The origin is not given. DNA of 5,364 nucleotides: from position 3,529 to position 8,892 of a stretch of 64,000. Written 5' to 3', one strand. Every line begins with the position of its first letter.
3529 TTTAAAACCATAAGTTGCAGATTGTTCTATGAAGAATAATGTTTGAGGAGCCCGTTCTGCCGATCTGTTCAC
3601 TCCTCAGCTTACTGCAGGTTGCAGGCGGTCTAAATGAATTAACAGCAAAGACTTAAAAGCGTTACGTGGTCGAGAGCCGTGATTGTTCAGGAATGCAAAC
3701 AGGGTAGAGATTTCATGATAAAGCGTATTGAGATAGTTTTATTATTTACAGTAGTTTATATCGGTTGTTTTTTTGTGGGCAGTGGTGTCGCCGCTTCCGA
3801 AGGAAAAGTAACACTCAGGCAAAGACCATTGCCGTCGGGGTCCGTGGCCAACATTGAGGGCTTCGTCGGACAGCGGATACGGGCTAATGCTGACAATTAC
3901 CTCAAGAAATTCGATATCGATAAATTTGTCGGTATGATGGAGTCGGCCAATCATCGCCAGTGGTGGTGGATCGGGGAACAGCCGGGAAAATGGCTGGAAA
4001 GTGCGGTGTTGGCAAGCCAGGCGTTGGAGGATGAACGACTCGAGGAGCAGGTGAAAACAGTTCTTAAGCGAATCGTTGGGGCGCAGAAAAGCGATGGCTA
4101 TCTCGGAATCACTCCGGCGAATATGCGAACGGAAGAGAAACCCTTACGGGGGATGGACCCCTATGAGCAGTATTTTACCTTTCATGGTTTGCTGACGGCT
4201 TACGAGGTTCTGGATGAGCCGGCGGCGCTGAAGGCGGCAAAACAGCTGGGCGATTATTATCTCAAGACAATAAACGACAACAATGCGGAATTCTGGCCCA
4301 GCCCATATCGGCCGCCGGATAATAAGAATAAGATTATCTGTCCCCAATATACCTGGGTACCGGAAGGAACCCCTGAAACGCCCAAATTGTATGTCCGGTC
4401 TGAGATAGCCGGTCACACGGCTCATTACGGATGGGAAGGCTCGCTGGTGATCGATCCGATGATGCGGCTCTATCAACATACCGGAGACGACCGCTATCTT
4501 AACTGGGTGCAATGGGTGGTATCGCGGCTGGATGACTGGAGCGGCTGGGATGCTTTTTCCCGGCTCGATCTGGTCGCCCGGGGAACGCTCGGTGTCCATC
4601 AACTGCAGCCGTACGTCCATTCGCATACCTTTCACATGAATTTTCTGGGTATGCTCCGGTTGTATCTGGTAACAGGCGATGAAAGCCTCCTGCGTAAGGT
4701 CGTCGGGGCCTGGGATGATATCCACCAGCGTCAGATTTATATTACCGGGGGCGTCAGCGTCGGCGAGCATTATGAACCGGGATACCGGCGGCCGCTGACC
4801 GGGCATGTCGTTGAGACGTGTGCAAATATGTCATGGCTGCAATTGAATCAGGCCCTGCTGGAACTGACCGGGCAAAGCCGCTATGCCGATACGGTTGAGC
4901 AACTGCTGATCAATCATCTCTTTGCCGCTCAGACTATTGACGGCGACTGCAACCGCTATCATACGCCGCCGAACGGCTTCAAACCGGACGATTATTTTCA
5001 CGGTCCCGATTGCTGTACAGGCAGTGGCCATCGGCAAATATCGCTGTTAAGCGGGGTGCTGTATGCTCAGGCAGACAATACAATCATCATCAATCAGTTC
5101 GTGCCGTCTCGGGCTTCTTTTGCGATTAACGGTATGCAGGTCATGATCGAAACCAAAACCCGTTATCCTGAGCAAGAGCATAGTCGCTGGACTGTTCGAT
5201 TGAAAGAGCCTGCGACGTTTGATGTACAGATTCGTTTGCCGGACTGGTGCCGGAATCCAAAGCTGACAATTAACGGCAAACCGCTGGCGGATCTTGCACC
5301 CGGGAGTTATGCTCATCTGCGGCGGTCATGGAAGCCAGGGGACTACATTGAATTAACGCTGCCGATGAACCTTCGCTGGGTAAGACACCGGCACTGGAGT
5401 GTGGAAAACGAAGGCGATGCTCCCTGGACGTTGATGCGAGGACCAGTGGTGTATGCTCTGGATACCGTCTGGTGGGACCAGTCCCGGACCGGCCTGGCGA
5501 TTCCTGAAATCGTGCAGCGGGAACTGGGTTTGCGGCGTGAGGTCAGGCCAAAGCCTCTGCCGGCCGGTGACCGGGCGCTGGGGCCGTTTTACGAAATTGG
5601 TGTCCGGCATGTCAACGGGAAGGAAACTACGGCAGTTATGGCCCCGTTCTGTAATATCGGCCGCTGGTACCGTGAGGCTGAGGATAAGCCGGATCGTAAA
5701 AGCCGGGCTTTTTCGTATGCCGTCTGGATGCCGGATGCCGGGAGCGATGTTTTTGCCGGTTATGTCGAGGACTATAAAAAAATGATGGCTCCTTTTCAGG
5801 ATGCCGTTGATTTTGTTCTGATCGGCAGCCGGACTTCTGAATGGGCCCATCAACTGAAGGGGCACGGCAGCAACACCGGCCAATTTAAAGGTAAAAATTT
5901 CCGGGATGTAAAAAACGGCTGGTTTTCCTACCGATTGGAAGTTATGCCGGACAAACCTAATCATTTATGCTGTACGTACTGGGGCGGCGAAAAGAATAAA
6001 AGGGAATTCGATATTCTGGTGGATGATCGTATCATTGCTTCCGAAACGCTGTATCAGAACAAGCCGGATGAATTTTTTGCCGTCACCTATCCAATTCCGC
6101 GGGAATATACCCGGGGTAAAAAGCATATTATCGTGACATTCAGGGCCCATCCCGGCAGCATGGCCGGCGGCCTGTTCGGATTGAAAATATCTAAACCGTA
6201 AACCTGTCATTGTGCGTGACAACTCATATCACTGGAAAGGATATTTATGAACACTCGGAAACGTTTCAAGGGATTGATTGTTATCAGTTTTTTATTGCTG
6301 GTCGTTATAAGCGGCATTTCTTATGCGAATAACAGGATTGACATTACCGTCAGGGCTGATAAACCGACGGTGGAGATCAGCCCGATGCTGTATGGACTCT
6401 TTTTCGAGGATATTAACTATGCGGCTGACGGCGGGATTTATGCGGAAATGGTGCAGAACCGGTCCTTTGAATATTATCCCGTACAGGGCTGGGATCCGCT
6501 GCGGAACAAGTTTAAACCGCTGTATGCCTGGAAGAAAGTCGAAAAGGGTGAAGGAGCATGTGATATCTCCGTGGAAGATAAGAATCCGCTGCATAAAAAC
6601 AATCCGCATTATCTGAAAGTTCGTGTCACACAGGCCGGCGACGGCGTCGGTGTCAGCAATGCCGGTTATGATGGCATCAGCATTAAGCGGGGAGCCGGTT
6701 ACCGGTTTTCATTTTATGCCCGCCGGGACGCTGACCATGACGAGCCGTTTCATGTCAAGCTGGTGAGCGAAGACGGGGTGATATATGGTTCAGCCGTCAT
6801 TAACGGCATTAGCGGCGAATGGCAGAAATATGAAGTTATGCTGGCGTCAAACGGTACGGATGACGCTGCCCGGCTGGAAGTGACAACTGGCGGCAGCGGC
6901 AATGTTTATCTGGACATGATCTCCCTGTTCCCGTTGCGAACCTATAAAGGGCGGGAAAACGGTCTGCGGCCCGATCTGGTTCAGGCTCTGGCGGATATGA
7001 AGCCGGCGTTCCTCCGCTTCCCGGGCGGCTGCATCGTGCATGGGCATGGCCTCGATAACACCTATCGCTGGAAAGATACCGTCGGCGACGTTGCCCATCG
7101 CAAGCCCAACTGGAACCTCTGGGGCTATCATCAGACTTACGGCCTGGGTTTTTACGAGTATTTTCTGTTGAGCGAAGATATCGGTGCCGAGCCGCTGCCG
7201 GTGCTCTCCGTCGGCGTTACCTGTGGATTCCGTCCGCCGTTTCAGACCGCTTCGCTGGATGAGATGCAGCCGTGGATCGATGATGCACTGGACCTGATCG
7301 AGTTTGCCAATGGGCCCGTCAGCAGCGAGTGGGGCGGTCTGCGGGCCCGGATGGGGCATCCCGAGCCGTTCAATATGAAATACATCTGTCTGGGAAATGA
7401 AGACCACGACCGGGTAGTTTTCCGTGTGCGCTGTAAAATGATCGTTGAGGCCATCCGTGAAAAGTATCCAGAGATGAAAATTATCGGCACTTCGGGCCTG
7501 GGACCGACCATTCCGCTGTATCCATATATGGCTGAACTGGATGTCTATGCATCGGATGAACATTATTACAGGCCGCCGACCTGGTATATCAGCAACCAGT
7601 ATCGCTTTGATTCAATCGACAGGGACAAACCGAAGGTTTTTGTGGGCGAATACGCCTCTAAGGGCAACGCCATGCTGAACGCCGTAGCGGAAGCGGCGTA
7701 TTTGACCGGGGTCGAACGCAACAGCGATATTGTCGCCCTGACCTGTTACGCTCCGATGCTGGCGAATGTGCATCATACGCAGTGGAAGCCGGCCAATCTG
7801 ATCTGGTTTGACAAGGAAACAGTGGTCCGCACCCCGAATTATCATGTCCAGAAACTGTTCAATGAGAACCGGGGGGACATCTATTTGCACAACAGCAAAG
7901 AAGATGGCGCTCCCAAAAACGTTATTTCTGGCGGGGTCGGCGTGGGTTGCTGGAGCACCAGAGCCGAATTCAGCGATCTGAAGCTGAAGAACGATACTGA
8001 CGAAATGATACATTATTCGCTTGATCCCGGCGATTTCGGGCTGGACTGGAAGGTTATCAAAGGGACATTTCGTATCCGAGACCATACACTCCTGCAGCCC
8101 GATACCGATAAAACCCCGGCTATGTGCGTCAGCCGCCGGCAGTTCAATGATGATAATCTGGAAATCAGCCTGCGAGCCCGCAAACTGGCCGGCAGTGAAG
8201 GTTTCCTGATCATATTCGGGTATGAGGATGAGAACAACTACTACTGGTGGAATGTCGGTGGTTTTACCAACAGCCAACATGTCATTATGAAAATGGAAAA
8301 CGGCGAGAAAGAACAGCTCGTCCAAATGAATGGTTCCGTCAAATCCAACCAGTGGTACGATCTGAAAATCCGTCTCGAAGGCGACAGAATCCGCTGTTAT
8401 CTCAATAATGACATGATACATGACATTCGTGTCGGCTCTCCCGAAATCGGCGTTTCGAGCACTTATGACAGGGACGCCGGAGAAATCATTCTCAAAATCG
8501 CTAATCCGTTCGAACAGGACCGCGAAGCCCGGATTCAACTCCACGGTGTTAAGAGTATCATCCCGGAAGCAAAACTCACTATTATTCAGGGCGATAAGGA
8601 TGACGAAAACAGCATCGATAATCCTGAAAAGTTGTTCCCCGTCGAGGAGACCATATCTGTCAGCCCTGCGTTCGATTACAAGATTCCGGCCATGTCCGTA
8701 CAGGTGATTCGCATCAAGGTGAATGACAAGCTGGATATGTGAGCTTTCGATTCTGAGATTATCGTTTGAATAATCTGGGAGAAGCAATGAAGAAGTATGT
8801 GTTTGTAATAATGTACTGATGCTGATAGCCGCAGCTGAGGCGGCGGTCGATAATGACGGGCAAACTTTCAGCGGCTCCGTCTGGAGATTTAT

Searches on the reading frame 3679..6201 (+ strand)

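Call 70: search_protein_families(library=pfam, proteins=[window:3679-6201:+], max_evalue=0.0001)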
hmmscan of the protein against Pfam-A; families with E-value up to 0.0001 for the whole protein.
window:3679-6201:+ (840 aa): 3 families
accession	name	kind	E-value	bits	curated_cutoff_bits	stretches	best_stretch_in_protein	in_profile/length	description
PF07944.18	Beta-AFase-like_GH127_cat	-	2.6e-48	165.3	24.9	2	260-455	183-372/376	Beta-L-arabinofuranosidase, GH127 catalytic domain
PF20736.2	Glyco_hydro127M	-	7.6e-24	84.1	24.2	1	468-563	1-95/95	Beta-L-arabinofuranosidase, GH127 middle domain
PF20620.4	DUF6805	-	2.5e-21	76.8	27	1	708-836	5-131/133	Family of unknown function (DUF6805)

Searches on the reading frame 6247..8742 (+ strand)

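Call 70: search_protein_families(library=pfam, proteins=[window:6247-8742:+], max_evalue=0.0001)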
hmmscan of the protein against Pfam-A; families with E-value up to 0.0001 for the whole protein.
window:6247-8742:+ (831 aa): 4 families
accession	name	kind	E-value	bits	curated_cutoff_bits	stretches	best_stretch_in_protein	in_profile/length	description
PF22848.2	ASD1_dom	-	2.5e-68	230.6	22.2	1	246-470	1-239/239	Alpha-L-arabinofuranosidase 1 domain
PF06964.18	Alpha-L-AF_C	-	1.4e-29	103.9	27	1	470-817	15-165/165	Alpha-L-arabinofuranosidase C-terminal domain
PF02018.23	CBM_4_9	-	4.8e-09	37.1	25.9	1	67-215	2-132/136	Carbohydrate binding domain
PF06439.18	3keto-disac_hyd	-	5.4e-05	23.7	26.8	0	689-750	113-173/187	3-keto-disaccharide hydrolase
